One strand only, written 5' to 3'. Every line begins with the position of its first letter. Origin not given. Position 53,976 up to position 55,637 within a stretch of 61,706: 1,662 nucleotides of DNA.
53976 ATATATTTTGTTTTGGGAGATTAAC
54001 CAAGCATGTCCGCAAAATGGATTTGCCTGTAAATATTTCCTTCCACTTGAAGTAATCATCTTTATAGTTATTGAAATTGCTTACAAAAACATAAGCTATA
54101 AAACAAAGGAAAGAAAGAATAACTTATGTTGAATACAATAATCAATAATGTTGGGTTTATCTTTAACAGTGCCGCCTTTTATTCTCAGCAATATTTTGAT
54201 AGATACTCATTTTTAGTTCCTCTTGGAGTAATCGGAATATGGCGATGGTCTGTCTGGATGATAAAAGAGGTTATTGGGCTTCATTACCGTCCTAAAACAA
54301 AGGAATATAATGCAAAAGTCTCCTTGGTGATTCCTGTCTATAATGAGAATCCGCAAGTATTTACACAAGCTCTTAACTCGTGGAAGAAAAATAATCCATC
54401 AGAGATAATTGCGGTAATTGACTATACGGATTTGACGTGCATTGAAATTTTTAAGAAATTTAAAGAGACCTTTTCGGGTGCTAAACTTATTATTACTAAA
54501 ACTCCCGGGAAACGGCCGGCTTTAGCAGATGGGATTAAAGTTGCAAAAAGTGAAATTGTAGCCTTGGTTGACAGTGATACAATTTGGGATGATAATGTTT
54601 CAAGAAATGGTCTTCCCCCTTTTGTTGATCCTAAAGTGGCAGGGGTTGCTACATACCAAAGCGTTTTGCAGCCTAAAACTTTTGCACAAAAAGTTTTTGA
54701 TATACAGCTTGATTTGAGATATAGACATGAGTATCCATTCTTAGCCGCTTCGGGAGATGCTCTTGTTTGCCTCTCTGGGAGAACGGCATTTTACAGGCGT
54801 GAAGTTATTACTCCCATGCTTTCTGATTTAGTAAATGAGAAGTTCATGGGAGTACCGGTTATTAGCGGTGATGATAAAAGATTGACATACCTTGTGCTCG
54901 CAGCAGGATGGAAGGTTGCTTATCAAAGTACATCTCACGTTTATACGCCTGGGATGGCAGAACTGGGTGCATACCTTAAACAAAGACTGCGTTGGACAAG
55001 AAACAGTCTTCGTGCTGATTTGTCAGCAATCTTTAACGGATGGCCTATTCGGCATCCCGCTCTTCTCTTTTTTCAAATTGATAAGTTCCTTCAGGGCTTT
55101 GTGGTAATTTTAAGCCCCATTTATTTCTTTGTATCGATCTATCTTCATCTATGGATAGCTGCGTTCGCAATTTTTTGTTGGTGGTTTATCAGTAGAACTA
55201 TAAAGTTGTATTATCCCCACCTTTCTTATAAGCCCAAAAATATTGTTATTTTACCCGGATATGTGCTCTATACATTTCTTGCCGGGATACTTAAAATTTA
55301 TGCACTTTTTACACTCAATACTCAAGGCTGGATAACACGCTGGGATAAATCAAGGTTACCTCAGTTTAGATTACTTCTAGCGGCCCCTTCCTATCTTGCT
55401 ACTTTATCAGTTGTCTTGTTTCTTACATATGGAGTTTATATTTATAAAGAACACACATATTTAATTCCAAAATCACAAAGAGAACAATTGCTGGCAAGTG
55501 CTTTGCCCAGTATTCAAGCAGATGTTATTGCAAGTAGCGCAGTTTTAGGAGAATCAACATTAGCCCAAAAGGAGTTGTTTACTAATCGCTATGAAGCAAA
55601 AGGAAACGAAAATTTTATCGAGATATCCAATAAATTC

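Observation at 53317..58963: Compact four-gene polyuronate (alginate/glucuronan-like) synthesis-modification-cleavage module in a minimal-genome bacterium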

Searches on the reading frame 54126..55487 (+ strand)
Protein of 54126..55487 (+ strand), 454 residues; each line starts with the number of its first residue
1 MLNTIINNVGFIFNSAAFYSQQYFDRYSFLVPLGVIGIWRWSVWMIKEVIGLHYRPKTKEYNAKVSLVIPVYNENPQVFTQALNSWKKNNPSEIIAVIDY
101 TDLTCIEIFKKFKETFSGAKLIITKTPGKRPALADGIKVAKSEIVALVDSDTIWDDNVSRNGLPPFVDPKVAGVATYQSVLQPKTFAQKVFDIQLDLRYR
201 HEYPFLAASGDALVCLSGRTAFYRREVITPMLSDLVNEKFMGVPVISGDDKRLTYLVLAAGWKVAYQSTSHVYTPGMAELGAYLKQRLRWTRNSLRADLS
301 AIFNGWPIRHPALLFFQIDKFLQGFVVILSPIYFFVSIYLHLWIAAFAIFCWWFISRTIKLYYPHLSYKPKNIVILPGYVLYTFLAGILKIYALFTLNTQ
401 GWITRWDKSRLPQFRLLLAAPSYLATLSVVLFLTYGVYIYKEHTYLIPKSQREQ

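Call 23: search_protein_families(library=ncbifam, proteins=[window:54126-55487:+], max_evalue=10)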
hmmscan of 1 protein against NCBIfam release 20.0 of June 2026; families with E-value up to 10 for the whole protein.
seq(454 aa): 11 families
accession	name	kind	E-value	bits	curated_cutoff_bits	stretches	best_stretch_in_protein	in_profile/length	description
TIGR04242.1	nodulat_NodC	equivalog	6.7e-28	97.7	550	1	59-405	44-394/395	chitooligosaccharide synthase NodC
TIGR03937.1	PgaC_IcaA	equivalog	2e-12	46.8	422.3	2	55-173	37-158/407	poly-beta-1,6-N-acetyl-D-glucosamine synthase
TIGR03965.1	mycofact_glyco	equivalog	1.4e-09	37.4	280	2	53-176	64-189/467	mycofactocin biosynthesis glycosyltransferase MftF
NF007482.0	PRK10073.1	equivalog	1.1e-07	31.2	423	1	61-153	4-97/334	glycosyltransferase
TIGR04283.1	glyco_like_mftF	equivalog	0.00028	20.5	182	1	65-201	1-131/221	TIGR04283 family arsenosugar biosynthesis glycosyltransferase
NF010496.0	PRK13915.1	equivalog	0.00052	19.2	262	1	59-171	28-148/307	glucosyl-3-phosphoglycerate synthase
TIGR04182.1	glyco_TIGR04182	equivalog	0.001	18.5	325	1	65-167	2-98/293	S-layer glycoprotein N-glycosyltransferase AglJ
NF041394.1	GtaseAglG_Halo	equivalog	0.0047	16.2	440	1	64-156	2-97/304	glucosyl-dolichyl phosphate glucuronosyltransferase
NF053846.1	glyco_with_XrtP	equivalog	0.0084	14.8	520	1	253-295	257-299/440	XrtP-associated glycosyltransferase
NF047683.1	TeichurnBiosyTuaG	equivalog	0.033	13.8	400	1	62-157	5-102/252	teichuronic acid biosynthesis protein TuaG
NF007986.1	PRK10714.1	equivalog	0.11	11.5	529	1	63-152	6-101/316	undecaprenyl-phosphate 4-deoxy-4-formamido-L-arabinose transferase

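Call 24: search_solved_structures(query=window:54126-55487:+, max_evalue=10, show_alignments=1)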
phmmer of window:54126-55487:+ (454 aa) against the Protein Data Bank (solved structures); distinct sequences matched with E-value up to 10: 20.
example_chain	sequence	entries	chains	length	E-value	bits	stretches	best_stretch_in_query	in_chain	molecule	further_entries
8smm_A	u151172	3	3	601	1.5e-15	60.6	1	209-453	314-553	Hyaluronan synthase 1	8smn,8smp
7sp7_A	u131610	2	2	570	1.1e-12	51.1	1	123-440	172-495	Hyaluronan synthase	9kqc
8snc_A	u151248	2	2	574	1.1e-12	51.1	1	123-440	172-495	Hyaluronan synthase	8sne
7sp6_A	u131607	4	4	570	5.3e-12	48.9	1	123-440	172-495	Hyaluronan synthase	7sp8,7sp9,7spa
8snd_A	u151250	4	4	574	5.5e-12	48.8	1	123-440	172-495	Hyaluronan synthase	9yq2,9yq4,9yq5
6yv7_B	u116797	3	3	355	1.5e-06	30.9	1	39-183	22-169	Glycosyl transferase, family 2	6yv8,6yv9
6yv7_A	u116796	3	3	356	1.5e-06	30.9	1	39-183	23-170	Glycosyl transferase, family 2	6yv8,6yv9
3bcv_A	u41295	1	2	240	0.00081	21.9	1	64-157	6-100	Putative glycosyltransferase protein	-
4f6h_A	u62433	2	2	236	0.085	15.2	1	347-410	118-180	Beta-lactamase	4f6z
5b53_A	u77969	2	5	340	0.9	11.9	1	101-149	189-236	Cysteine synthase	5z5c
7yh9_A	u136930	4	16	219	1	11.7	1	347-410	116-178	Beta-lactamase class B IMP-1 | Beta-lactamase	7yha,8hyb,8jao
1ddk_A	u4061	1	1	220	1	11.7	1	347-410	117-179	IMP-1 METALLO BETA-LACTAMASE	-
1jje_A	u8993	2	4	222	1.1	11.6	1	347-410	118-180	IMP-1 METALLO BETA-LACTAMASE | Beta-lactamase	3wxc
6hfm_A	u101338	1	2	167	1.1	11.6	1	387-412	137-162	Hsp70/Hsp90 co-chaperone CNS1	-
9bf0_A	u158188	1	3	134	1.9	10.8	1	108-141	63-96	Protein argonaute-2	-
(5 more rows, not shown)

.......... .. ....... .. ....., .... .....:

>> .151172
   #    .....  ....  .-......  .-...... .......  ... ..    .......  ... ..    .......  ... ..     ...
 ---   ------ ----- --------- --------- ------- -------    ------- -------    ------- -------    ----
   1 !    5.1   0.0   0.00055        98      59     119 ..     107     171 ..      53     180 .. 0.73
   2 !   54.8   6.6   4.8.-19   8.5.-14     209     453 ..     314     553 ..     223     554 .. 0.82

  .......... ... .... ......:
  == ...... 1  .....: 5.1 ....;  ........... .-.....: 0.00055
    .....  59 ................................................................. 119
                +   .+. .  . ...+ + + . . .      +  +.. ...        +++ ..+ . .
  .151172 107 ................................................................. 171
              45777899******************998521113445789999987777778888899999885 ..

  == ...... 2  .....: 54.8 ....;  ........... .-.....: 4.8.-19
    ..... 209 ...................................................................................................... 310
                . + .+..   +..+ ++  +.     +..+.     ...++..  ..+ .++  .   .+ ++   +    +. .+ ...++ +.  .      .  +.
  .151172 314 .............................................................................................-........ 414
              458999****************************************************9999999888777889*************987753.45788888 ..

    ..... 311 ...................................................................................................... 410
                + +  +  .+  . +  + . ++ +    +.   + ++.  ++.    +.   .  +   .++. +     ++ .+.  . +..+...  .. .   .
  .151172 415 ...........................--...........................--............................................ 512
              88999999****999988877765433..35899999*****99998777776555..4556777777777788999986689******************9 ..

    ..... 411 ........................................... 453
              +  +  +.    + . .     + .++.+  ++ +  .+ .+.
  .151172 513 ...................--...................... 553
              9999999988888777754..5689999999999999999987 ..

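Call 32: search_protein_representatives(protein=window:54126-55487:+)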
Query: 454 residues. Proteins with E-value up to 0.001 (for the whole library): 3718; up to 1e-10: 1357; up to 1e-30: 210. The best 150 are listed.
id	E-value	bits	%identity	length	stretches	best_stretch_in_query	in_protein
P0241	7.3e-214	727.6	71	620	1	12-454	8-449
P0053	4.1e-212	721.8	71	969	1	16-454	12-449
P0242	9.4e-151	519.5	56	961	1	30-440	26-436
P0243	7.2e-150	516.6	55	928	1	19-442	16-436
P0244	4.9e-147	507.3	56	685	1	31-441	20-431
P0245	2.4e-143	495.1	54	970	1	29-444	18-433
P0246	2.1e-142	492.0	53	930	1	31-441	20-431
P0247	3.5e-132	458.3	50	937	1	28-444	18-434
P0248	1.7e-131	456.0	50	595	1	17-447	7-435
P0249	4.2e-131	454.7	51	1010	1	29-448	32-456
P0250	2.5e-128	445.6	51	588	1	28-434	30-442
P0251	6.6e-128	444.2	52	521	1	30-433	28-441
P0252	1.6e-126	439.6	49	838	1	31-439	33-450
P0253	2.9e-125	435.5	51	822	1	24-418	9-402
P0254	4.9e-123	428.2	51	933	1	28-438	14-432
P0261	7.0e-111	388.1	46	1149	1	30-441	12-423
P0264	1.0e-106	374.4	44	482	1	27-411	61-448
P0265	6.9e-105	368.3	43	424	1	31-433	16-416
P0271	1.1e-97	344.6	42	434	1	28-422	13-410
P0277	1.3e-92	327.9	42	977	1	28-405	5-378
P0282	1.7e-87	311.0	40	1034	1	28-405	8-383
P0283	7.5e-87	308.9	40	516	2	63-441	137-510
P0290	2.4e-75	270.9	39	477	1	17-403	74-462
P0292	1.9e-72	261.4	36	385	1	28-405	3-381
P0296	5.0e-68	246.8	35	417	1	65-433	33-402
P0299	1.8e-64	235.1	37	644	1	27-411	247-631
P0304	1.5e-60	222.2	35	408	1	29-408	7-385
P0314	3.0e-52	194.8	31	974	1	23-431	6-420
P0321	4.6e-51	190.9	35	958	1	29-411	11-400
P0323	2.4e-50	188.5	31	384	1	27-405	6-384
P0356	1.1e-41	160.0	36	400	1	29-274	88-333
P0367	6.3e-40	154.2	34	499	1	66-405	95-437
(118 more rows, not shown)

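Call 33: list_cluster_members(proteins=[P0265, P0271, P0292, P0296, P0304, P0323, P0277, P0282, P0314, P0321])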
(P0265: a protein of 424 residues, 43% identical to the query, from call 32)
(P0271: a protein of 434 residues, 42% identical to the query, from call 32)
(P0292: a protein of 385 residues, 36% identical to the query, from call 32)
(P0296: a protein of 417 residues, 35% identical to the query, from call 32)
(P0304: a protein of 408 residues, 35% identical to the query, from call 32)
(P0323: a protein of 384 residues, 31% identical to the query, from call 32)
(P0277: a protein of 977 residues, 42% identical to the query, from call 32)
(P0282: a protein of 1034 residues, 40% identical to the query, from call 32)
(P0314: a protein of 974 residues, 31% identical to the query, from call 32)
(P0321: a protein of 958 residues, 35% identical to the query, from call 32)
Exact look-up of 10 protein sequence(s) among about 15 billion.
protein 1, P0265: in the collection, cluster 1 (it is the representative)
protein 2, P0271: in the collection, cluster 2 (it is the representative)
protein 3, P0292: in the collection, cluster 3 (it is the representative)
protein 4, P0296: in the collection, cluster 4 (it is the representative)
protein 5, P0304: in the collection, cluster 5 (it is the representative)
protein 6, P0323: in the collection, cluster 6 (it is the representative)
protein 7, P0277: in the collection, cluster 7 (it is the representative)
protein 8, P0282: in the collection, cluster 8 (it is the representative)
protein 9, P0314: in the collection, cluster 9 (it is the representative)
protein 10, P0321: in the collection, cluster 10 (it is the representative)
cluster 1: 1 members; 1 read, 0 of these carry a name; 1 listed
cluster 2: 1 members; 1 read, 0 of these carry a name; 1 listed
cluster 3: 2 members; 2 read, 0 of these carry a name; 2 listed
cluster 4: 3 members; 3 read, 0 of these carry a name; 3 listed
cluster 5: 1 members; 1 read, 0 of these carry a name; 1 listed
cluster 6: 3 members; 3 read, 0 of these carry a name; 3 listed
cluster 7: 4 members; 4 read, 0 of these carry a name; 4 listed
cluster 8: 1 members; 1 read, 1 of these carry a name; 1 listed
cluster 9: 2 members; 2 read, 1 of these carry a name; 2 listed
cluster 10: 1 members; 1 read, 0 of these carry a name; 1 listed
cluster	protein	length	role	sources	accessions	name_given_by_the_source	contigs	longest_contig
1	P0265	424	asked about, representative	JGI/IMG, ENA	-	-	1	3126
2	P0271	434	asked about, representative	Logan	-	-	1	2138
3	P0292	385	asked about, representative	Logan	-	-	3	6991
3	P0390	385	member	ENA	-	-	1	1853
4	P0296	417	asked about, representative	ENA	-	-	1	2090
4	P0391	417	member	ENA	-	-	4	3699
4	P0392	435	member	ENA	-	-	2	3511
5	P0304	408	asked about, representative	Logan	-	-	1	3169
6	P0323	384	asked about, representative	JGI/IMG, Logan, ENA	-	-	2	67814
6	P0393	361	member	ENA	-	-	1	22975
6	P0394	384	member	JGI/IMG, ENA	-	-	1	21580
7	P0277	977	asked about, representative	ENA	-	-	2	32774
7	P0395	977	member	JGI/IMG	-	-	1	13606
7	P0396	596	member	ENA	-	-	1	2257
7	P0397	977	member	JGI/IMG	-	-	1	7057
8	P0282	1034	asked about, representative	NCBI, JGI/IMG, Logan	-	hyaluronan synthase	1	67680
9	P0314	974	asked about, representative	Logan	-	-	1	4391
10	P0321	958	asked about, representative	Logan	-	-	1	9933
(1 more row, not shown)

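Call 43: search_dna_similar(query=window:54126-55487:+, collection=plasmids, mode=protein, max_evalue=0.00001, max_rows=25)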
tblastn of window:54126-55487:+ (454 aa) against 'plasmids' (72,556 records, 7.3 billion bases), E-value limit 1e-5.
Records with a match: 380; places in all: 382; records where one place covers at least 80% of the query: 41.
Best place of each record, by identity: <60% 380.
By first word of the organism name: Rhizobium 129; Bacillus 106; Sinorhizobium 76; Bradyrhizobium 9; Mesorhizobium 8; Streptomyces 7; Paraburkholderia 6; Lactococcus 4; Neorhizobium 4; Levilactobacillus 4; and 20 more.
By predicted mobility (MOB-suite, as given by PLSDB): conjugative 307; non-mobilizable 52; mobilizable 21.
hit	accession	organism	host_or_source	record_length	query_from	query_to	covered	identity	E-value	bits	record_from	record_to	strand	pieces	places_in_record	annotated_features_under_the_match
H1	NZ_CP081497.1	Streptomyces sp. BHT-5-2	whole organism,plant soil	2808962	61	405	76%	33.3%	2e-48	185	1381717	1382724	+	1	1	none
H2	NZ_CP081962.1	Curtobacterium sp. TC1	Medicago sativa,cell culture,seed ...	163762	41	405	80%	30.6%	6e-36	149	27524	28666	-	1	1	glycosyltransferase family 2 protein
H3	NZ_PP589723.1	Lactococcus sp.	Bacterial culture,Dairy environment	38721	29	405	83%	29.0%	8e-30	130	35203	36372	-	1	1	glycosyltransferase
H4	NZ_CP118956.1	Enterococcus faecium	Type strain bacterial culture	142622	29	405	83%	29.0%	8e-30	130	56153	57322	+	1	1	glycosyltransferase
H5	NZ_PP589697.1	Lactococcus sp.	Bacterial culture,Dairy environment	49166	29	405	83%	28.8%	9e-31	133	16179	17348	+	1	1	glycosyltransferase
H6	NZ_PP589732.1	Lactococcus sp.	Bacterial culture,Dairy environment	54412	29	405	83%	28.8%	1e-30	133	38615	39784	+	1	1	glycosyltransferase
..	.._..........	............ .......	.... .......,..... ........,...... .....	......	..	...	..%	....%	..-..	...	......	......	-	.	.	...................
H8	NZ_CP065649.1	Bacillus cereus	-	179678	17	405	86%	27.6%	4e-25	116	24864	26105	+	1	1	hasA: hyaluronan synthase HasA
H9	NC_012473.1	Bacillus cereus 03BB102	-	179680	17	405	86%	27.6%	4e-25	116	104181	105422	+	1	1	hasA: hyaluronan synthase HasA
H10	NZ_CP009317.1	Bacillus cereus 03BB102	Human blood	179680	17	405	86%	27.6%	4e-25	116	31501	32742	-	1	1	hasA: hyaluronan synthase HasA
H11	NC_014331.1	Bacillus cereus biovar anthracis str. CI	-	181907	17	405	86%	27.6%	4e-25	116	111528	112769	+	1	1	hasA: hyaluronan synthase HasA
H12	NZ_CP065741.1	Bacillus tropicus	-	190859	17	405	86%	27.6%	4e-25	116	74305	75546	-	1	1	hasA: hyaluronan synthase HasA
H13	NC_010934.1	Bacillus cereus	-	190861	17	405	86%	27.6%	4e-25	116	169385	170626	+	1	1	hasA: hyaluronan synthase HasA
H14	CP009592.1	Bacillus cereus G9241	Human clinical sample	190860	17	405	86%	27.6%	4e-25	116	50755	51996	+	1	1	hasA: hyaluronan synthase HasA | glycosyl transferase 21 family protein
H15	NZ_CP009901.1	Bacillus anthracis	Microbial isolate,soil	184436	17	405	86%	27.6%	4e-25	116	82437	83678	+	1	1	hasA: hyaluronan synthase HasA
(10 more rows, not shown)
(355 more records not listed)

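Call 46: get_annotated_region(hit=H1, flank=6000)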
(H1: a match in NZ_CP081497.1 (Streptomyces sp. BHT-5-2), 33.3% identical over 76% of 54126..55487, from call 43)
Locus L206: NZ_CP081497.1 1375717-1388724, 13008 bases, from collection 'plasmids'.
description: Streptomyces sp. BHT-5-2 plasmid p1, complete sequence
organism: Streptomyces sp. BHT-5-2 (NCBI taxid 2866715)
taxonomy: Bacteria; Actinomycetota; Actinomycetes; Kitasatosporales; Streptomycetaceae; Streptomyces; Streptomyces sp. BHT-5-2
host: -; source: whole organism,plant soil; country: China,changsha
typing (MOB-suite, as given by PLSDB): non-mobilizable
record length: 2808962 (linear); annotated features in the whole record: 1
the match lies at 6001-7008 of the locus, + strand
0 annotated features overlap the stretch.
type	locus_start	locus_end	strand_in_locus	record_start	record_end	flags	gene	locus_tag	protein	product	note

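Call 47: get_annotated_region(hit=H2, flank=6000)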
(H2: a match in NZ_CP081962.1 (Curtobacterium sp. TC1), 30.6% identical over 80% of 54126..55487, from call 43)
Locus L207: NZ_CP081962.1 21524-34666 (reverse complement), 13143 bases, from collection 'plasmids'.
description: Curtobacterium sp. TC1 plasmid pTCL, complete sequence
organism: Curtobacterium sp. TC1 (NCBI taxid 2862880)
taxonomy: Bacteria; Actinomycetota; Actinomycetes; Micrococcales; Microbacteriaceae; Curtobacterium; Curtobacterium sp. TC1
host: -; source: Medicago sativa,cell culture,seed coat,seed coat; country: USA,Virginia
typing (MOB-suite, as given by PLSDB): non-mobilizable
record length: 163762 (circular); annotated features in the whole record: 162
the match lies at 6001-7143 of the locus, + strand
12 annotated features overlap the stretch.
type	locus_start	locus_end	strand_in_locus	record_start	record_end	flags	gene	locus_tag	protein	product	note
CDS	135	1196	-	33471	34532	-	-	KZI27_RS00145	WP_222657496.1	AraC family transcriptional regulator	-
CDS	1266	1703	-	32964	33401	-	-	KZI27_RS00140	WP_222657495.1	LuxR C-terminal-related transcriptional regulator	GO:0006355 - regulation of DNA-templated transcription [Evidence IEA]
CDS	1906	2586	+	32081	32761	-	-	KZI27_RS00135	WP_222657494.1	hypothetical protein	-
CDS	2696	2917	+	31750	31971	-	-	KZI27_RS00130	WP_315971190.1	hypothetical protein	-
CDS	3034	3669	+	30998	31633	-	-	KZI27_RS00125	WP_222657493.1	carbonic anhydrase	-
CDS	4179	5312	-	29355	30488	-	-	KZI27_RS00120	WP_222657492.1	DUF475 domain-containing protein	-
CDS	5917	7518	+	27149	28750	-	-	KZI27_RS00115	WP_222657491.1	glycosyltransferase family 2 protein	-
CDS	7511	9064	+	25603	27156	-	-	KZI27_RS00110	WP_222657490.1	glycosyl hydrolase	-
CDS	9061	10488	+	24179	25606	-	-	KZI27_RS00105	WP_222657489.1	UDP-glucose/GDP-mannose dehydrogenase family protein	-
CDS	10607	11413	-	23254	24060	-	-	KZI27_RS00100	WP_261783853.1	helix-turn-helix domain-containing protein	-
CDS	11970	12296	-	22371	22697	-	-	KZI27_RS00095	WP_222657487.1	hypothetical protein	-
CDS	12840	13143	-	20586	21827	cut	-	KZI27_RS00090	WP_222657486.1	HTTM domain-containing protein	GO:0017187 - peptidyl-glutamic acid carboxylation [Evidence IEA]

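Call 49: search_dna_similar(query=window:54126-55487:+, collection=plasmids, mode=protein, max_evalue=0.00001, max_rows=30, rows=spread)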
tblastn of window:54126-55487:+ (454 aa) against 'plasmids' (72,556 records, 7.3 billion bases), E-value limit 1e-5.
Records with a match: 380; places in all: 382; records where one place covers at least 80% of the query: 41.
Best place of each record, by identity: <60% 380.
By first word of the organism name: Rhizobium 129; Bacillus 106; Sinorhizobium 76; Bradyrhizobium 9; Mesorhizobium 8; Streptomyces 7; Paraburkholderia 6; Lactococcus 4; Neorhizobium 4; Levilactobacillus 4; and 20 more.
By predicted mobility (MOB-suite, as given by PLSDB): conjugative 307; non-mobilizable 52; mobilizable 21.
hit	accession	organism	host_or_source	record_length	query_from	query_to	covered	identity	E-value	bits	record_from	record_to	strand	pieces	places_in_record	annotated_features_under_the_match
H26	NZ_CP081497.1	Streptomyces sp. BHT-5-2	whole organism,plant soil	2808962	61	405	76%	33.3%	2e-48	185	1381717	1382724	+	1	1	none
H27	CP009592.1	Bacillus cereus G9241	Human clinical sample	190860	17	405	86%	27.6%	4e-25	116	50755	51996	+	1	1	hasA: hyaluronan synthase HasA | glycosyl transferase 21 family protein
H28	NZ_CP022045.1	Bacillus anthracis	Environment,Colorado Serum Co., Anthrax ...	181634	47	405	79%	28.1%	3e-23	110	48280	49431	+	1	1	hasA: hyaluronan synthase HasA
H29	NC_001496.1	Bacillus anthracis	-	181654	47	405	79%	28.1%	3e-23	110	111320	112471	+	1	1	hasA: hyaluronan synthase HasA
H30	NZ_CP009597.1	Bacillus anthracis str. V770-NP-1R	bovine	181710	47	405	79%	28.1%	3e-23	110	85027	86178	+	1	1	hasA: hyaluronan synthase HasA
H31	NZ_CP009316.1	Bacillus anthracis str. Turkey32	human skin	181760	47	405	79%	28.1%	3e-23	110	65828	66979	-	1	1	hasA: hyaluronan synthase HasA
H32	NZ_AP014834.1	Bacillus anthracis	-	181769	47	405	79%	28.1%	3e-23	110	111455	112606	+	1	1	hasA: hyaluronan synthase HasA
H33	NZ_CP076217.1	Bacillus anthracis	soil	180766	47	405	79%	27.9%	2e-23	111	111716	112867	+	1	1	hasA: hyaluronan synthase HasA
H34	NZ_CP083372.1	Ensifer canadensis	Melilotus albus,Cell Culture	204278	34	412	83%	25.6%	3e-17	92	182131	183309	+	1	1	nodC: chitooligosaccharide synthase NodC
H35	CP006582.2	Mesorhizobium huakuii 7653R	Rice field soil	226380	64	430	81%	26.2%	6e-17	91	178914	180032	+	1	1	nodC: chitooligosaccharide synthase NodC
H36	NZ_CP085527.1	Sinorhizobium meliloti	Medicago,cell culture,lupulina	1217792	65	412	77%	26.8%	2e-18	96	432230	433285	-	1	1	none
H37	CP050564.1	Rhizobium leguminosarum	Lathyrus sativus,cell culture,root ...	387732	64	412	77%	26.5%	2e-18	96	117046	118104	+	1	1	nodC: chitooligosaccharide synthase NodC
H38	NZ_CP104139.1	Rhizobium sp. WSM1274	Vicia sp.,cell culture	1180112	59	405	76%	26.6%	9e-19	97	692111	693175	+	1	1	record has no annotation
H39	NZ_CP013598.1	Rhizobium sp. N741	Phaseolus vulgaris,Whole ...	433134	64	405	75%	26.9%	6e-20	100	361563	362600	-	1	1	nodC: chitooligosaccharide synthase NodC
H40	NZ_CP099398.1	Rhizobium sp. Pop5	Phaseolus vulgaris,Cell culture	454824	64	405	75%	26.7%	9e-21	103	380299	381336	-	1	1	nodC: chitooligosaccharide synthase NodC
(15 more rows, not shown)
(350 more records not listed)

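Call 58: search_protein_families(library=pfam, proteins=[L207:7511-9064:+, L206:5866-7029:+], max_evalue=0.01)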
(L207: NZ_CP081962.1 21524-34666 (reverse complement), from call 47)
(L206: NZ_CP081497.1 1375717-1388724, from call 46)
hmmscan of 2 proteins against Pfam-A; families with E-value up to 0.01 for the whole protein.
L207:7511-9064:+ (517 aa): 2 families
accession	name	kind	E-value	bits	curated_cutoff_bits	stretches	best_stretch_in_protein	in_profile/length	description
PF02156.21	Glyco_hydro_26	-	4.4e-14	53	20.2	1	292-406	134-241/311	Glycosyl hydrolase family 26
PF14282.11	FlxA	-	0.0026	18.3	26.3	1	68-117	19-72/101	FlxA-like protein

L206:5866-7029:+ (387 aa): 4 families
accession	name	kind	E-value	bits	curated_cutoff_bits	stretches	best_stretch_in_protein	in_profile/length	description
PF13641.12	Glyco_tranf_2_3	-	1.9e-23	84.1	27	1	50-270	3-230/230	Glycosyltransferase like family 2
PF13632.12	Glyco_trans_2_3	-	5.6e-13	49.6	27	1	125-330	2-197/198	Glycosyl transferase family group 2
PF00535.33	Glycos_transf_2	-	1.6e-09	38.3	23.3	1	52-208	2-167/168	Glycosyl transferase family 2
PF13506.12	Glyco_transf_21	-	5.9e-09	36.1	21.7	1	109-266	18-171/174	Glycosyl transferase family 21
